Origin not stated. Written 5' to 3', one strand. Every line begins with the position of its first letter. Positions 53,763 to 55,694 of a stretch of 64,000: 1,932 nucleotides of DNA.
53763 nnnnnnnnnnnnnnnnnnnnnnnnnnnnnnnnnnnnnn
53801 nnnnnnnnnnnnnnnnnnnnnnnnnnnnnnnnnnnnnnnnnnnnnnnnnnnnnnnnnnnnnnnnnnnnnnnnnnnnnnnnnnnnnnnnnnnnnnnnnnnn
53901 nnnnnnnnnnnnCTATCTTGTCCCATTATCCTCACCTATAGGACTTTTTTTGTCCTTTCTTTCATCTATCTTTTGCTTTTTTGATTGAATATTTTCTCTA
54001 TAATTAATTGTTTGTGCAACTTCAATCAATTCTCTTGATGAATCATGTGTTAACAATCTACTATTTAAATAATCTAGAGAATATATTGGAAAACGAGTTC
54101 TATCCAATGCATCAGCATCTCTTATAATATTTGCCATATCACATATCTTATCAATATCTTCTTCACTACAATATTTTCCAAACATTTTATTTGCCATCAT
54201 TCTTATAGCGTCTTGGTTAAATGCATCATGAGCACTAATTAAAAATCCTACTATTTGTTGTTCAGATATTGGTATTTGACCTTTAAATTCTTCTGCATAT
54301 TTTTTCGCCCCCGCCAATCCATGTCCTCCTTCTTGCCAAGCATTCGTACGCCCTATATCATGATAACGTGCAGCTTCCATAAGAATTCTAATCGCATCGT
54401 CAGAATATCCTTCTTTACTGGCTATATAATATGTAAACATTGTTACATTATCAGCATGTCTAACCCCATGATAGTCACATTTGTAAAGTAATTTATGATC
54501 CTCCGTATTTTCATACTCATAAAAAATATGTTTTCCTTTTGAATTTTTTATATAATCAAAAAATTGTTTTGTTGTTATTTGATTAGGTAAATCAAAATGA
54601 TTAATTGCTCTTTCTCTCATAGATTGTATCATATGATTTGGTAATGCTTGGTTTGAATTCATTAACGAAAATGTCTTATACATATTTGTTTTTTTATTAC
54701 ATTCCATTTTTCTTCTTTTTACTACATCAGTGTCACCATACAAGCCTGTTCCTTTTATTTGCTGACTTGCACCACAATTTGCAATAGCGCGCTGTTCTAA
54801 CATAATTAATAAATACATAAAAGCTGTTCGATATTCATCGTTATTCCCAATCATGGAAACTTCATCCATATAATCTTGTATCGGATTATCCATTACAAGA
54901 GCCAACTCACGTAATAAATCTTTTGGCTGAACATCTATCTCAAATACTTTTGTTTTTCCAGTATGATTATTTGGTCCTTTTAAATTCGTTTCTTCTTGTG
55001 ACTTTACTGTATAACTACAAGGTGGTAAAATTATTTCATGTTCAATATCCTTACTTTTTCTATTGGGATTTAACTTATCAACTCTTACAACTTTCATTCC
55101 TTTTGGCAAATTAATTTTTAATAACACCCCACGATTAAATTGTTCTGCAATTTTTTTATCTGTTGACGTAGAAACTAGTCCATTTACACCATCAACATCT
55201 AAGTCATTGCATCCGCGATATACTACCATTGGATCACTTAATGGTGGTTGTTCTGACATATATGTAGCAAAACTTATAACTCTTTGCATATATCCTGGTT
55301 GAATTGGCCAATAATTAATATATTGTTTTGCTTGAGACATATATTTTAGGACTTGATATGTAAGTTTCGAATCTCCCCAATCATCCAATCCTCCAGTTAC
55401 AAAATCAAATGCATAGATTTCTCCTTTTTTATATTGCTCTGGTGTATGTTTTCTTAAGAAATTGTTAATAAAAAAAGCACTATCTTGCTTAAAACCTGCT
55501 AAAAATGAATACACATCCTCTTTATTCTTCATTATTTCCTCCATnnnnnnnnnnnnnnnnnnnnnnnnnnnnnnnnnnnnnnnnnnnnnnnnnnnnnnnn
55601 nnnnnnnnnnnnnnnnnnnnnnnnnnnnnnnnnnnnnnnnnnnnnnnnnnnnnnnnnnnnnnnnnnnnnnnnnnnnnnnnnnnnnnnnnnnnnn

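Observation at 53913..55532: ART + HD-phosphohydrolase fusion protein inserted inside the dcw cluster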

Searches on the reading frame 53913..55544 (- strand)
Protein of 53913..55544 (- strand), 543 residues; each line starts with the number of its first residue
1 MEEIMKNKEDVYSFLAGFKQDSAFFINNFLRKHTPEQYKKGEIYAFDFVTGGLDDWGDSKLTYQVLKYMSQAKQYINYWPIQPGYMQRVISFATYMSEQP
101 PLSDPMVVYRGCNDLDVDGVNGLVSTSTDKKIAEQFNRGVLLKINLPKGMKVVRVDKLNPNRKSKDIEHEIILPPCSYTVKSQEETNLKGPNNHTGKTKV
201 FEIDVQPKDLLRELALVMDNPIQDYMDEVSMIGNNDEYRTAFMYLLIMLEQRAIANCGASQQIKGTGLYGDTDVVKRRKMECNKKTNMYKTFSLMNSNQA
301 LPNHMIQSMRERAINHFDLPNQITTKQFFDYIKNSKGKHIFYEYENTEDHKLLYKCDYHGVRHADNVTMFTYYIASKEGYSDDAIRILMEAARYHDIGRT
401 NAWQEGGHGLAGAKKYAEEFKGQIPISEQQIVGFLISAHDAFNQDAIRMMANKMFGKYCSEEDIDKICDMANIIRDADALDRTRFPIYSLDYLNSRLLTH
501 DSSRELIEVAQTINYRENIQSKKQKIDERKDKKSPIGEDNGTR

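Call 3: search_protein_families(library=pfam, proteins=[window:53913-55544:-], max_evalue=1)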
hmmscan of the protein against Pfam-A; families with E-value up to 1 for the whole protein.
window:53913-55544:- (543 aa): 3 families
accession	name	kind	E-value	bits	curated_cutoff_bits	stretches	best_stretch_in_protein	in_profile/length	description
PF01966.28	HD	-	2.7e-05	24.9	22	1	362-482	3-115/116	HD domain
PF03672.18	UPF0154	-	0.023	15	27.1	0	442-470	30-57/60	Uncharacterised protein family (UPF0154)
PF08914.17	Myb_Rap1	-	0.037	14.9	27.1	1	289-317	26-52/59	Rap1 Myb domain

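Call 4: search_protein_families(library=ncbifam, proteins=[window:53913-55544:-], max_evalue=1)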
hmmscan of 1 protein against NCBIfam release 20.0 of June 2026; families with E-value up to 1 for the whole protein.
window:53913-55544:- (543 aa): 1 family
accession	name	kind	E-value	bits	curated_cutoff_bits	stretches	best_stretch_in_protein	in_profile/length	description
TIGR00277.1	HDIG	domain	0.16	11.9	27.6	1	361-415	6-64/84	HDIG domain-containing metalloprotein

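Call 5: search_protein_families(library=padloc, proteins=[window:53913-55544:-], max_evalue=1)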
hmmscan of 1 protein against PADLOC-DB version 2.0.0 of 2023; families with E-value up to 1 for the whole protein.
window:53913-55544:- (543 aa): 3 families
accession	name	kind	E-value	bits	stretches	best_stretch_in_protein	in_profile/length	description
PDLC01078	C3a156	-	0.006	14.2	1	425-513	140-226/268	oxidoreductase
PDLC00939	Cas3g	-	0.018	11.1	1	362-403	694-736/864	"CRISPR-associated helicase Cas3, subtype Dpsyc"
PDLC01769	Cas3g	-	0.026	11.1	1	362-401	661-700/836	-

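Call 6: search_solved_structures(query=window:53913-55544:-, max_evalue=10, show_alignments=3)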
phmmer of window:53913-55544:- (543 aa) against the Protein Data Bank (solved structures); distinct sequences matched with E-value up to 10: 0.

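Call 7: find_homologous_proteins(query=window:53913-55544:-, max_evalue=0.001)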
Query window:53913-55544:- (543 aa): 39 proteins with E <= 0.001 among 3816 candidates.
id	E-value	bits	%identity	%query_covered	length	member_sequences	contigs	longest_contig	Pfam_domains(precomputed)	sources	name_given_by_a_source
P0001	0.0e+0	1218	98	99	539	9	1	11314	PF01966.29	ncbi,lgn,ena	-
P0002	0.0e+0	1086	85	99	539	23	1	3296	PF01966.29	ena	-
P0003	3.1e-264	895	71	99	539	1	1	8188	-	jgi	-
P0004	2.7e-240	816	67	99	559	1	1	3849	-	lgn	-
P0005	1.8e-202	692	82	65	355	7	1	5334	-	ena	-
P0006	8.5e-168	577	52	99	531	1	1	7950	-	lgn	-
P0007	6.0e-165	568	51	99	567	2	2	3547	-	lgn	-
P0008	1.7e-162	560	51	95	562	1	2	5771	-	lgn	-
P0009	1.7e-158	547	49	97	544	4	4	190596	-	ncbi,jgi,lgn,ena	-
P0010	1.9e-153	530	49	96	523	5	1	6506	-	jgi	-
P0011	6.0e-152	525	49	99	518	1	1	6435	PF01966.29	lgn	-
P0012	2.4e-148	513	50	98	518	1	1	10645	-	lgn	-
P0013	1.2e-142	494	46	97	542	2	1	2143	-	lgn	-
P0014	3.0e-142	493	47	97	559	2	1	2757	-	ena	-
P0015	6.9e-120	419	42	94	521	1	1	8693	-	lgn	-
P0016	1.3e-74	270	51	45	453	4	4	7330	-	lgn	-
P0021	8.5e-21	92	35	31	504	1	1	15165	PF01966.29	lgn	-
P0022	1.2e-18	85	36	37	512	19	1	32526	PF01966.29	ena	-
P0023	1.6e-17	81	33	36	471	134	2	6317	PF01966.29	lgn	-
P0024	7.5e-16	76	34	30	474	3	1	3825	PF01966.29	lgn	-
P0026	7.0e-15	73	31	34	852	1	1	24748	PF12799.14,PF04473.19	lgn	-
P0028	1.8e-12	65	32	29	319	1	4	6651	PF01966.29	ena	-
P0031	5.1e-11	60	31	35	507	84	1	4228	PF01966.29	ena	-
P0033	2.1e-8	51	31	29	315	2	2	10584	PF01966.29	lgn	-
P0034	1.5e-7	48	33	24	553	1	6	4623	PF01966.29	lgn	-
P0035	1.5e-7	48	33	24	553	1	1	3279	PF01966.29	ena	-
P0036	1.1e-6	46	38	23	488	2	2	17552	PF01966.29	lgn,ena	-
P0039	3.0e-4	38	28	32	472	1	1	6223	PF01966.29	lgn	-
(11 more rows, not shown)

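Call 11: search_solved_structures(query=A1, max_evalue=10, show_alignments=5)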
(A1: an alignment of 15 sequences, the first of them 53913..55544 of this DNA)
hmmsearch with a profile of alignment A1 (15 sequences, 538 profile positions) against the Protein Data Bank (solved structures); distinct sequences matched with E-value up to 10: 0.

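Call 13: find_encoding_contigs(protein=P0009, flank=8000, max_places=4)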
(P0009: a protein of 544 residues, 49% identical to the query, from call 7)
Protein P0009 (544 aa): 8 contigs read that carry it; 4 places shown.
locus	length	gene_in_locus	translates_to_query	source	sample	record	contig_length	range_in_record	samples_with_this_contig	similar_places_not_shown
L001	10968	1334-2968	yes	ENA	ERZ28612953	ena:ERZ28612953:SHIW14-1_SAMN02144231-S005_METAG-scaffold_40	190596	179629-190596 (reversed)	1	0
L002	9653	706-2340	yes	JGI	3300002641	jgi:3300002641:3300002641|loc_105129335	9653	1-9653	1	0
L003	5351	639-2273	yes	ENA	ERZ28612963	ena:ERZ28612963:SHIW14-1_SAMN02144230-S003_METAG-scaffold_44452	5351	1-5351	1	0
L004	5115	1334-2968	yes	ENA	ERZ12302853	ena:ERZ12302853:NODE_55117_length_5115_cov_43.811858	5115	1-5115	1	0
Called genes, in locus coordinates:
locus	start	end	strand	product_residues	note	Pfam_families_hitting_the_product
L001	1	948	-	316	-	?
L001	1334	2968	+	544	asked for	-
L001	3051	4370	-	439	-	PF03051:Peptidase_C1_2, PF00112:Peptidase_C1 (faint)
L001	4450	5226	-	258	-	PF02535:Zip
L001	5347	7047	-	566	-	PF02518:HATPase_c, PF13589:HATPase_c_3, PF01119:DNA_mis_repair, PF08676:MutL_C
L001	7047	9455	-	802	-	PF12704:MacB_PCD (weak), PF02687:FtsX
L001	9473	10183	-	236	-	PF03193:RsgA_GTPase (faint), PF02463:SMC_N (faint), PF09818:ABC_ATPase (faint), PF00005:ABC_tran, PF13304:AAA_21 (faint)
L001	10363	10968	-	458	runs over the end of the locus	PF05697:Trigger_N, PF00254:FKBP_C, PF05698:Trigger_C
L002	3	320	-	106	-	?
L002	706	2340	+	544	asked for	-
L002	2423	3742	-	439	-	PF03051:Peptidase_C1_2, PF00112:Peptidase_C1 (faint)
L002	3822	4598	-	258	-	PF02535:Zip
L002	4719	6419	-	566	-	PF02518:HATPase_c, PF13589:HATPase_c_3, PF01119:DNA_mis_repair, PF08676:MutL_C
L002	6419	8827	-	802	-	PF12704:MacB_PCD (weak), PF02687:FtsX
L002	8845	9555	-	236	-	PF03193:RsgA_GTPase (faint), PF02463:SMC_N (faint), PF09818:ABC_ATPase (faint), PF00005:ABC_tran, PF13304:AAA_21 (faint)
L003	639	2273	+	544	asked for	-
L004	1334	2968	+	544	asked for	-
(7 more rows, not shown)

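Call 14: find_encoding_contigs(protein=P0001, flank=8000, max_places=3)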
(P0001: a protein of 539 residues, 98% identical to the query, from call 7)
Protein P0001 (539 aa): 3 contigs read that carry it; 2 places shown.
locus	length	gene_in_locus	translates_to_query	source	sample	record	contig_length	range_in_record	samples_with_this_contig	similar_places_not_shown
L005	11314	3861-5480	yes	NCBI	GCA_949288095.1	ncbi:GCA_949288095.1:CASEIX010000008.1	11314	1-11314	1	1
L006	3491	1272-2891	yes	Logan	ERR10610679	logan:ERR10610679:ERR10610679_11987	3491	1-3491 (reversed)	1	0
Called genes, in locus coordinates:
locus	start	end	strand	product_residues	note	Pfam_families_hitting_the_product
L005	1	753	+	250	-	?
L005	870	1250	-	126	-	PF13560:HTH_31 (weak), PF01381:HTH_3, PF12844:HTH_19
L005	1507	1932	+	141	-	PF02381:MraZ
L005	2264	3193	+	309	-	PF01795:Methyltransf_5, PF13847:Methyltransf_31 (faint)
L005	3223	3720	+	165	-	PF04999:FtsL (faint), PF04977:DivIC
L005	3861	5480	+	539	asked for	PF01966:HD (weak)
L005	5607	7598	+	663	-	PF03717:PBP_dimer, PF00905:Transpeptidase, PF03793:PASTA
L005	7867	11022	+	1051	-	-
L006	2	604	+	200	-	?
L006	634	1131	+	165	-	PF04999:FtsL (faint), PF04977:DivIC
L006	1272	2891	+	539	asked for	PF01966:HD (weak)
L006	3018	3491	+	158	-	?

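Call 15: find_related_loci(query=A1, collection=genome_contigs, flank=10000)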
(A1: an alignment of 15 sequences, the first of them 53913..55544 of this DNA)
Query A1 (543 aa) in genome_contigs; peptide patterns used: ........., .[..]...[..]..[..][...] (x = any residue, [..] = any of these).
108 stretches matched a pattern; 72 encode a relative of the query (tblastn E <= 1e-3); 72 distinct loci.
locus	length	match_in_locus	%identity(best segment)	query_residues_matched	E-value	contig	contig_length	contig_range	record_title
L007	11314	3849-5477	98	1-543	0e+0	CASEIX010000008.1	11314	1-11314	uncultured Eubacteriales bacterium isolate SI.T11.metabat-bins.17 genome assembly, contig: SI.T11.metabat-bins.17.fa_k14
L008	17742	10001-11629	85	1-543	0e+0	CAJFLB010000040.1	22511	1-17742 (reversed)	uncultured Clostridia bacterium isolate Chicken_24_mag_33 genome assembly, contig: MAGpy_11413_24_idba_bin_33_fascaffold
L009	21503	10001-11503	49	9-530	8e-160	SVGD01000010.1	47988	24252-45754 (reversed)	MAG: Clostridiales bacterium isolate SIG349 NODE_4163_length_47988_cov_4.397359, whole genome shotgun sequence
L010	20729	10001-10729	51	284-528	7e-77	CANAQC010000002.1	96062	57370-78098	MAG TPA_asm: uncultured Clostridium sp. isolate SRR16350206_bin.8_metawrap_v1.3_MAG genome assembly, contig: NODE.26_len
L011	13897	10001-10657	31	9-256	2e-31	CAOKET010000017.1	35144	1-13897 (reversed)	MAG TPA_asm: uncultured Tenericutes bacterium isolate SRR15604637_bin.51_metawrap_v1.3_MAG genome assembly, contig: NODE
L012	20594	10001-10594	37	315-515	6e-27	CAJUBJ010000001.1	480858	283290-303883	MAG TPA_asm: uncultured Bacilli bacterium isolate MGBC127997 genome assembly, contig: MGBC127997.1, whole genome shotgun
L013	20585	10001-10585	35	318-515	2e-26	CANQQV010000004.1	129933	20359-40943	MAG: uncultured Bacilli bacterium isolate Lapin-008__bin54 genome assembly, contig: Lapin-008__NODE_124_length_129933_co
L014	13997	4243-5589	26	78-522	2e-25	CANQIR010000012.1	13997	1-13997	MAG: uncultured Bacilli bacterium isolate Lapin-027__bin52 genome assembly, contig: Lapin-027__NODE_4189_length_13997_co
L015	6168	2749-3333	33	316-514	7e-24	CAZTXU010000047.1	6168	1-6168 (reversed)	MAG TPA_asm: uncultured Muribaculaceae bacterium isolate binchicken_co370_82 genome assembly, contig: NODE_10771_length_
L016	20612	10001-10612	35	309-515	5e-24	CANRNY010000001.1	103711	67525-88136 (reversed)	MAG: uncultured Bacilli bacterium isolate Lapin-020__bin70 genome assembly, contig: Lapin-020__NODE_132_length_103711_co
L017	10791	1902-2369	34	77-245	2e-23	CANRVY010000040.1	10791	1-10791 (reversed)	MAG TPA_asm: uncultured Tenericutes bacterium isolate SRR15730544_bin.10_metawrap_v1.3_MAG genome assembly, contig: NODE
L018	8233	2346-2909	36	331-519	3e-22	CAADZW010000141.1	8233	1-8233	MAG TPA_asm: Bacilli bacterium, isolate HGM10873, WGS project CAADZW010000000 data, contig: ERS396376_74_k85_87260, whol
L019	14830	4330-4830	39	353-519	5e-22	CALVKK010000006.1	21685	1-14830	MAG: uncultured Bacilli bacterium isolate BRZ_NT__bin8 genome assembly, contig: BRZ_NT__NODE_3058_length_21685_cov_3.907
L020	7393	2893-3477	34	316-514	1e-21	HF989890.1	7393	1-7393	Acholeplasma sp. CAG:878 genomic scaffold, scf11, whole genome shotgun sequence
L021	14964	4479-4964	34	351-514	1e-20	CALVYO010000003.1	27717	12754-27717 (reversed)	MAG: uncultured Bacilli bacterium isolate BRZ_DM__bin25 genome assembly, contig: BRZ_DM__NODE_2443_length_27717_cov_6.73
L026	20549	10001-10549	36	359-536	4e-18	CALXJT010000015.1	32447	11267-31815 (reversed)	MAG: uncultured Clostridia bacterium isolate BRZ_CS__bin99 genome assembly, contig: BRZ_CS__NODE_1979_length_32447_cov_1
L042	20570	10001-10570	30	357-514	7e-15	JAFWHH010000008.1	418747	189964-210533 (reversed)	MAG: Clostridia bacterium isolate RGIG5739 Sheep_Ileum-2__c557, whole genome shotgun sequence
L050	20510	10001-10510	30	359-524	7e-14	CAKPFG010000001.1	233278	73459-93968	MAG: uncultured Bacilli bacterium isolate REFINED_METABAT215_TOP10_CONTIGS_1500_ASSEMBLY_K77_MERGED__Nepal_MoBio_Fiber-H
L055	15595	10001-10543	27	359-522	5e-13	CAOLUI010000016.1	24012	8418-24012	MAG TPA_asm: uncultured Bacilli bacterium isolate MGBC109233 genome assembly, contig: MGBC109233.16, whole genome shotgu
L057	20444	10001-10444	32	359-514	8e-13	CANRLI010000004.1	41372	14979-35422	MAG: uncultured Bacilli bacterium isolate Lapin-011__bin40 genome assembly, contig: Lapin-011__NODE_834_length_41372_cov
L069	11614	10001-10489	30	359-514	1e-8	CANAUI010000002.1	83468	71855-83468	MAG TPA_asm: uncultured Clostridium sp. isolate SRR16350250_bin.1_metawrap_v1.3_MAG genome assembly, contig: NODE.33_len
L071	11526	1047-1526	28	359-514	2e-8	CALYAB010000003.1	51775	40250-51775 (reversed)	MAG: uncultured Clostridia bacterium isolate BRZ_PD__bin86 genome assembly, contig: BRZ_PD__NODE_791_length_51775_cov_16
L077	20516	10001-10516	37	359-517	7e-17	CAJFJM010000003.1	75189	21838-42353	uncultured Clostridia bacterium isolate Chicken_20_mag_41 genome assembly, contig: MAGpy_11413_20_idba_bin_41_fascaffold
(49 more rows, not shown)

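Call 16: search_protein_representatives(protein=window:53913-55544:-)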
Query: 543 residues. Proteins with E-value up to 0.001 (for the whole library): 772; up to 1e-10: 193; up to 1e-30: 12. The best 150 are listed.
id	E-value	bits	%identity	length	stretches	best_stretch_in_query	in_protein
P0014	9.4e-143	492.9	50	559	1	6-529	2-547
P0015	2.2e-120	419.1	44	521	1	9-518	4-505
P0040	7.3e-69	249.1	51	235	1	283-518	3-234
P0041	5.7e-61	223.1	32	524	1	13-521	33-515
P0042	4.4e-58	213.5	34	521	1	73-526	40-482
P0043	1.0e-44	169.4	39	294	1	5-257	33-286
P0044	1.2e-41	159.4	37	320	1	5-253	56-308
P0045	1.0e-39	153.0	38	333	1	5-233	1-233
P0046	1.1e-39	152.9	37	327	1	11-230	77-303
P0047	1.7e-33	132.4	41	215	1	73-229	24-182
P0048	4.8e-33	130.9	55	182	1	407-528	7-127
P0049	2.4e-32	128.6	35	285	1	10-252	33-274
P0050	4.1e-30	121.2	37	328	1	7-226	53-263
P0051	1.9e-29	119.1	38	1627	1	274-524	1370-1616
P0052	5.4e-29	117.5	35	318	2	10-254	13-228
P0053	7.2e-28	113.8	38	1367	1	308-523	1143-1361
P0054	1.5e-27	112.8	35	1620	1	275-528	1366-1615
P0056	9.5e-26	106.8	39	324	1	10-229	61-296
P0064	3.3e-20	88.6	32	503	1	302-526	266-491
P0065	7.6e-20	87.4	30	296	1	77-270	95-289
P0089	5.7e-16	74.6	34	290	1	75-189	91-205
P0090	7.9e-16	74.1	33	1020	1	286-504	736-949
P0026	2.2e-15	72.6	32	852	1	345-534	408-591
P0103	1.2e-14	70.2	34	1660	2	355-514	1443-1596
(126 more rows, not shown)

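Call 19: search_protein_families(library=pfam, proteins=[P0043, P0044, P0045, P0046, P0049, P0056, P0041, P0042, P0065, P0089], max_evalue=0.1)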
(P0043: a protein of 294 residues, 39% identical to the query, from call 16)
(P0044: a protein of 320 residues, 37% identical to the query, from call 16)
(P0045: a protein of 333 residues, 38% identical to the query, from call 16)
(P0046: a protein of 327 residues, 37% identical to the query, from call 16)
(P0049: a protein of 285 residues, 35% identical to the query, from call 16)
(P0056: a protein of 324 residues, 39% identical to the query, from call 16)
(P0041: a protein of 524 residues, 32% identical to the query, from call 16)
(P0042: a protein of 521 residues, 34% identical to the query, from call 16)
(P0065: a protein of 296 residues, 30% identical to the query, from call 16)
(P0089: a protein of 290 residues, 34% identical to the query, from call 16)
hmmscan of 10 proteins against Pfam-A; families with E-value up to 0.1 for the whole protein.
P0043 (294 aa): 1 family
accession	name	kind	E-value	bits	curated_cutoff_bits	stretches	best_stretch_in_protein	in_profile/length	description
PF03496.20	ADPrib_exo_Tox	-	5.6e-08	32.8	23.4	1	155-217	119-178/196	ADP-ribosyltransferase exoenzyme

P0044 (320 aa): 1 family
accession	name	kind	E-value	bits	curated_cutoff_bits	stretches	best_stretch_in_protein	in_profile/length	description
PF03496.20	ADPrib_exo_Tox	-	0.0043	16.9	23.4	1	175-236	116-176/196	ADP-ribosyltransferase exoenzyme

P0045 (333 aa): 2 families
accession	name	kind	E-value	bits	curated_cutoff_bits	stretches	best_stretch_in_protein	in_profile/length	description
PF05202.17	Flp_C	-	0.022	14.5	25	1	200-238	96-137/254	Recombinase Flp protein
PF03496.20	ADPrib_exo_Tox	-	0.028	14.2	23.4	0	82-111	52-81/196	ADP-ribosyltransferase exoenzyme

P0046 (327 aa): 0 families

P0049 (285 aa): 0 families

P0056 (324 aa): 1 family
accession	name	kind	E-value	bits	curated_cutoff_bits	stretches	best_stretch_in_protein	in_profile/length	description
PF18458.6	XPB_DRD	-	0.076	13.3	26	0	194-218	1-25/57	Xeroderma pigmentosum group B helicase damage recognition domain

P0041 (524 aa): 1 family
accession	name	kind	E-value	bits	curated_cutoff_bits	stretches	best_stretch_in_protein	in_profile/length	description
PF01966.28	HD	-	0.001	19.8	22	1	360-476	4-114/116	HD domain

P0042 (521 aa): 2 families
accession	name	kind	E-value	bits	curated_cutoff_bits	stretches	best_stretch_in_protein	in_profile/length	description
PF01966.28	HD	-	6.6e-08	33.3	22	1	326-440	3-114/116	HD domain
PF01133.22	ER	-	0.062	13.9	25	0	31-57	64-90/98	Enhancer of rudimentary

P0065 (296 aa): 0 families

P0089 (290 aa): 0 families

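Call 20: search_protein_families(library=pfam, proteins=[P0051, P0053, P0054, P0090, P0026, P0064], max_evalue=0.01)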
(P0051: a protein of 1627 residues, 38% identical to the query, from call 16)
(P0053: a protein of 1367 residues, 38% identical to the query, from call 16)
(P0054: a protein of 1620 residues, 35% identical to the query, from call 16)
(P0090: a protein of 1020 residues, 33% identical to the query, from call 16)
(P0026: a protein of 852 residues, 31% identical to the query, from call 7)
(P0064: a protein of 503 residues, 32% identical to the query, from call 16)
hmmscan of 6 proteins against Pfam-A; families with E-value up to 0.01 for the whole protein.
P0051 (1627 aa): 1 family
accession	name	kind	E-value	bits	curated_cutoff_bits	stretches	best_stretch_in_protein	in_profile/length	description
PF01966.28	HD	-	1e-05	26.2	22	1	1456-1573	2-115/116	HD domain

P0053 (1367 aa): 2 families
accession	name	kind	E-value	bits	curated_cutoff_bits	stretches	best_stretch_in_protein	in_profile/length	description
PF13475.11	DUF4116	-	1.8e-05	24.6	24.9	1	398-440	4-46/49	Domain of unknown function (DUF4116)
PF01966.28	HD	-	0.00021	22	22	1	1200-1319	3-115/116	HD domain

P0054 (1620 aa): 1 family
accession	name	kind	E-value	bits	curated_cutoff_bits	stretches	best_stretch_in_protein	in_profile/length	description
PF01966.28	HD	-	1.8e-05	25.4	22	1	1452-1568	3-115/116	HD domain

P0090 (1020 aa): 2 families
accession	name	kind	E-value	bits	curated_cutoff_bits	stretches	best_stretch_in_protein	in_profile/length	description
PF03496.20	ADPrib_exo_Tox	-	2.9e-17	63.1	23.4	1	599-727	48-189/196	ADP-ribosyltransferase exoenzyme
PF01966.28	HD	-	5.1e-05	24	22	1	812-931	2-115/116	HD domain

P0026 (852 aa): 10 families
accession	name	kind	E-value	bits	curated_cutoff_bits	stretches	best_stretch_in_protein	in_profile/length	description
PF04473.18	DUF553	-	2.9e-08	33.7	20.5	1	226-340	8-114/140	Transglutaminase-like domain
PF12799.13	LRR_4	-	3.1e-08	34.1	27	1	115-153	2-40/44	Leucine Rich repeats (2 copies)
PF23952.1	LRR_EndoS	-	3.3e-05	24.5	27.9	0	119-219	27-88/116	Endo-beta-N-acetylglucosaminidase EndoS LRR domain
PF01966.28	HD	-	3.4e-05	24.6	22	1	423-539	2-115/116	HD domain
PF01841.26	Transglut_core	-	4.1e-05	24.3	23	1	225-338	6-107/108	Transglutaminase-like superfamily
PF23247.1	LRR_RPS2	-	0.0017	18.8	27.9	1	28-142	16-131/160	Plant disease resistance protein RPS2-like, leucine-rich repeats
PF25019.1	LRR_R13L1-DRL21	-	0.005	17.2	27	0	86-147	63-127/127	R13L1/DRL21 LRRs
PF13855.12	LRR_8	-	0.0069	16.6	27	0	93-149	2-61/61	Leucine rich repeat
PF23598.1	LRR_14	-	0.0073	15.5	40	0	37-120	92-170/353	Leucine-rich repeat region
PF21832.1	DUF6892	-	0.0091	16.7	24.6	0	47-83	99-135/136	Family of unknown function (DUF6892)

P0064 (503 aa): 1 family
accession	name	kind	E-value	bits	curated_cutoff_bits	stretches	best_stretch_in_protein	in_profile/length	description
PF01966.28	HD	-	0.00058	20.6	22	1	342-443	18-115/116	HD domain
